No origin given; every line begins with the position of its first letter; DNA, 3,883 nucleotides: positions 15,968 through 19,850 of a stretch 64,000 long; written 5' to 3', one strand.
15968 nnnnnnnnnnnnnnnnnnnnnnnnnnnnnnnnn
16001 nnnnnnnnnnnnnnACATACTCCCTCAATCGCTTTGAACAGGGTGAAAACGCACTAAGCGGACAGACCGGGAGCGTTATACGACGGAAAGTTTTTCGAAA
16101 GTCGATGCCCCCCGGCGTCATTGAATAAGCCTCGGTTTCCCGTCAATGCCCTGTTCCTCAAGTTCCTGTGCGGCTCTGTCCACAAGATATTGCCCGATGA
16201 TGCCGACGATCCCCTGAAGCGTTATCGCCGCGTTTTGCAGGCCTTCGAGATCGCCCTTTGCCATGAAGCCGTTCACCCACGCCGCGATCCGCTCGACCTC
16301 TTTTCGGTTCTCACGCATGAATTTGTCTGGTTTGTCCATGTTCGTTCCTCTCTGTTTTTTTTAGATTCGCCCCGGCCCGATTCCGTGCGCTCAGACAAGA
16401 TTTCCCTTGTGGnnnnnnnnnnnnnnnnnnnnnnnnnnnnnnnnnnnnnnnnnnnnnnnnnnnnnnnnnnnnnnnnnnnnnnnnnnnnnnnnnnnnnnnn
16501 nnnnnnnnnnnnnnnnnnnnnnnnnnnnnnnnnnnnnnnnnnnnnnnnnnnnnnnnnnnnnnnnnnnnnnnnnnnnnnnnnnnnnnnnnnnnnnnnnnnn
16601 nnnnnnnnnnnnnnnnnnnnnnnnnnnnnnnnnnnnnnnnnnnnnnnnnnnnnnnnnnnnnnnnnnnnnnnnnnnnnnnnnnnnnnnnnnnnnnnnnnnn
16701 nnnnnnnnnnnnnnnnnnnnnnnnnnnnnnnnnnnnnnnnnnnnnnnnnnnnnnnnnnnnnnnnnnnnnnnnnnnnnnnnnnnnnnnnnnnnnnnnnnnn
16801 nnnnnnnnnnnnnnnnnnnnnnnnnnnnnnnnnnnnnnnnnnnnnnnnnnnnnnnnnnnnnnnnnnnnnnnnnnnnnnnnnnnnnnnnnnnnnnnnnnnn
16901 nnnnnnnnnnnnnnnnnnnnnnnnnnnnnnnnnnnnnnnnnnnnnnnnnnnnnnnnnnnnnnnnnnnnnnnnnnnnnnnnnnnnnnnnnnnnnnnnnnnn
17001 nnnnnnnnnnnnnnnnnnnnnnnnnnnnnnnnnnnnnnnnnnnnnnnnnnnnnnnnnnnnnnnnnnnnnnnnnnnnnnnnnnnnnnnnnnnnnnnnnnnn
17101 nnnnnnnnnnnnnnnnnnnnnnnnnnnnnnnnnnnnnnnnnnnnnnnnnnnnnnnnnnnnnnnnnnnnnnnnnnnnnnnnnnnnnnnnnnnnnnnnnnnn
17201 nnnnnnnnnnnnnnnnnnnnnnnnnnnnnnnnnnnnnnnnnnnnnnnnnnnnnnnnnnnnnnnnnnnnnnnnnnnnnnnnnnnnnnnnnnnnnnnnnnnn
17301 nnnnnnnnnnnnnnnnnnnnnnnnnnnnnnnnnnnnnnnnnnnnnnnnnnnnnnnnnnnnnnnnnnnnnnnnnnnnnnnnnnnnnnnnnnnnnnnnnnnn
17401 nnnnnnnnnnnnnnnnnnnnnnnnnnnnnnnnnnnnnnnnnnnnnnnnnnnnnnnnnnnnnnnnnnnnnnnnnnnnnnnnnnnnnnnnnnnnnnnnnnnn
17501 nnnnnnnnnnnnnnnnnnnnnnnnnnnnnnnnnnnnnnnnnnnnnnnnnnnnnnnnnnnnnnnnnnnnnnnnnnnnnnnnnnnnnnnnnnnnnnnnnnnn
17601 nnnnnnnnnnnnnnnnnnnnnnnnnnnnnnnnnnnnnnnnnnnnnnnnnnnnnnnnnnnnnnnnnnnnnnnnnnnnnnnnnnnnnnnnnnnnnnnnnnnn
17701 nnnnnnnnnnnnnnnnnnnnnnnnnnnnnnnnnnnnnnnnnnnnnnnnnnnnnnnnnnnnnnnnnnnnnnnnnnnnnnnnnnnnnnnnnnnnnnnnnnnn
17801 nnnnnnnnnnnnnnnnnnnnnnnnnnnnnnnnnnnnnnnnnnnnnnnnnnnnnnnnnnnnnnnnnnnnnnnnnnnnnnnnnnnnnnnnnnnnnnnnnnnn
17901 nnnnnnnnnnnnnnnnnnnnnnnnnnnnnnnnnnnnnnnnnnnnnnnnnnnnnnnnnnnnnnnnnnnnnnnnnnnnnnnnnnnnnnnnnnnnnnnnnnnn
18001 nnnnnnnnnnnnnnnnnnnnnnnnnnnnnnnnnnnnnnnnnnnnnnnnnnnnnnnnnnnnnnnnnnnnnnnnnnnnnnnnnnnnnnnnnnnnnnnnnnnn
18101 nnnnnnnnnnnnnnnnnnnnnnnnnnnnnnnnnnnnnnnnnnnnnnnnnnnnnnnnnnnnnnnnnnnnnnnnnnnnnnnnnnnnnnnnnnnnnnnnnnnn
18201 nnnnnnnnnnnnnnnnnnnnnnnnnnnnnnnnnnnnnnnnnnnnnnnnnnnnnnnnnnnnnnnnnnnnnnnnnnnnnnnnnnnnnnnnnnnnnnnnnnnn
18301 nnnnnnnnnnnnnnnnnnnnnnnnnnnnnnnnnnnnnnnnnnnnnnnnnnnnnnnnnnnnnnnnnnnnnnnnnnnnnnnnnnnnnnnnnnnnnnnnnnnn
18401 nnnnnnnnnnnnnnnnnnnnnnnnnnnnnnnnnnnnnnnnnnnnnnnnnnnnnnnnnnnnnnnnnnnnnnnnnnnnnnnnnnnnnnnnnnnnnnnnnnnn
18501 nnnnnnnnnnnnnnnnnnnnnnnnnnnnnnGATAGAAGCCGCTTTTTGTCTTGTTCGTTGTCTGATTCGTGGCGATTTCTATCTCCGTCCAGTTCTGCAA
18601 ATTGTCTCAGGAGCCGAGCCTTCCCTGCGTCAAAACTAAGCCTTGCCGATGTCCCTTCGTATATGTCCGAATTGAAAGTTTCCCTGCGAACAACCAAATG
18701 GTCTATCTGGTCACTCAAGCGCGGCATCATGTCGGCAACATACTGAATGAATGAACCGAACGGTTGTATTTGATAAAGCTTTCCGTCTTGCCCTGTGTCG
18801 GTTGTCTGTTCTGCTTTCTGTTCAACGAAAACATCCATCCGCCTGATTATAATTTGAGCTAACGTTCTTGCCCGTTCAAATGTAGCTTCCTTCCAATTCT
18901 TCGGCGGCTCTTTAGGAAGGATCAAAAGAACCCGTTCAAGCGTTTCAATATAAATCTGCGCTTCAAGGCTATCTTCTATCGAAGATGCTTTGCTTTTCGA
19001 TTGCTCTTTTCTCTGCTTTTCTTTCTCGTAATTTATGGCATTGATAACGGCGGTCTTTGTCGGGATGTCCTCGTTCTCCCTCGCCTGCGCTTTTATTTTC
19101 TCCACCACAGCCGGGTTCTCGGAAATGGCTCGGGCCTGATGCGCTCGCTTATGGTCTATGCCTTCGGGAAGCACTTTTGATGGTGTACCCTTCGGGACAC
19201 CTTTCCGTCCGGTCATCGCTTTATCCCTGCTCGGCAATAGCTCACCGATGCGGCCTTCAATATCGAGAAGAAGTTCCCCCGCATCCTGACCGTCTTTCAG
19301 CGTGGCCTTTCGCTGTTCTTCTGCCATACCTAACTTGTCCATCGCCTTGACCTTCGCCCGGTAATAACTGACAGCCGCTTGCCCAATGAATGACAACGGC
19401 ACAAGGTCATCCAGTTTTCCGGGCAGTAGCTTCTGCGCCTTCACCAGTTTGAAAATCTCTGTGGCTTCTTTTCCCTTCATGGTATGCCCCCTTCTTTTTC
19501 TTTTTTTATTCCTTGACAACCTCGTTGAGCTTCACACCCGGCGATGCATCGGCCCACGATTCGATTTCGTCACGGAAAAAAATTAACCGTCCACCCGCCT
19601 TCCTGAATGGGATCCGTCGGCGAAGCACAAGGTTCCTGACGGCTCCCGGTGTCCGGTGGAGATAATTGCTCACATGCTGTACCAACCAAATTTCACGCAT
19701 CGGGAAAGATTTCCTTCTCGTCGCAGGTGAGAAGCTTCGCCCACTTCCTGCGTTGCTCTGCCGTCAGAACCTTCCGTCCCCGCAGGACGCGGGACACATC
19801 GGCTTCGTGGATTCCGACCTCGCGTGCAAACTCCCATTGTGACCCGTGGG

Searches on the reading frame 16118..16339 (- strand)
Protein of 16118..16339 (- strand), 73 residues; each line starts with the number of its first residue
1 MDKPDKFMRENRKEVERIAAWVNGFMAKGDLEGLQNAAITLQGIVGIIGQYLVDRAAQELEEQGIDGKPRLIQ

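Call 12: search_protein_families(library=pfam, proteins=[window:16118-16339:-], max_evalue=0.01)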
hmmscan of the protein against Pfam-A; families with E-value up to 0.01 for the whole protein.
window:16118-16339:- (73 aa): 1 family
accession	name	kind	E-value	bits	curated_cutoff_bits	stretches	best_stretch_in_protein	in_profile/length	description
PF01627.28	Hpt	-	0.0002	22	24.6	1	6-72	5-71/84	Hpt domain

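Call 13: search_protein_families(library=phrogs, proteins=[window:16118-16339:-], max_evalue=0.001)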
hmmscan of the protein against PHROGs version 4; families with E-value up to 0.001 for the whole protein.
window:16118-16339:- (73 aa): 0 families

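Call 78: search_protein_families(library=padloc, proteins=[window:16118-16339:-], max_evalue=0.01)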
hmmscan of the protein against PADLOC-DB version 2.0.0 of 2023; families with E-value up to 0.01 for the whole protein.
window:16118-16339:- (73 aa): 0 families

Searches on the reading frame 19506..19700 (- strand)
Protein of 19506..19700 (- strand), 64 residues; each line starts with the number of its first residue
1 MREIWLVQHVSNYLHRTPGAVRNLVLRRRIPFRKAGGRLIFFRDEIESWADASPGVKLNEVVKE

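Call 12: search_protein_families(library=pfam, proteins=[window:19506-19700:-], max_evalue=0.01)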
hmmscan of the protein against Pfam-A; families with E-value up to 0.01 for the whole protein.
window:19506-19700:- (64 aa): 1 family
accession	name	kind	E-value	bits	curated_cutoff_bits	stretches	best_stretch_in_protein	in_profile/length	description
PF12728.13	HTH_17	-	6.7e-07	29.9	27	1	7-52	4-49/51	Helix-turn-helix domain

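Call 13: search_protein_families(library=phrogs, proteins=[window:19506-19700:-], max_evalue=0.001)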
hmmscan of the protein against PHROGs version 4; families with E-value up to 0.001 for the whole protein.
window:19506-19700:- (64 aa): 0 families
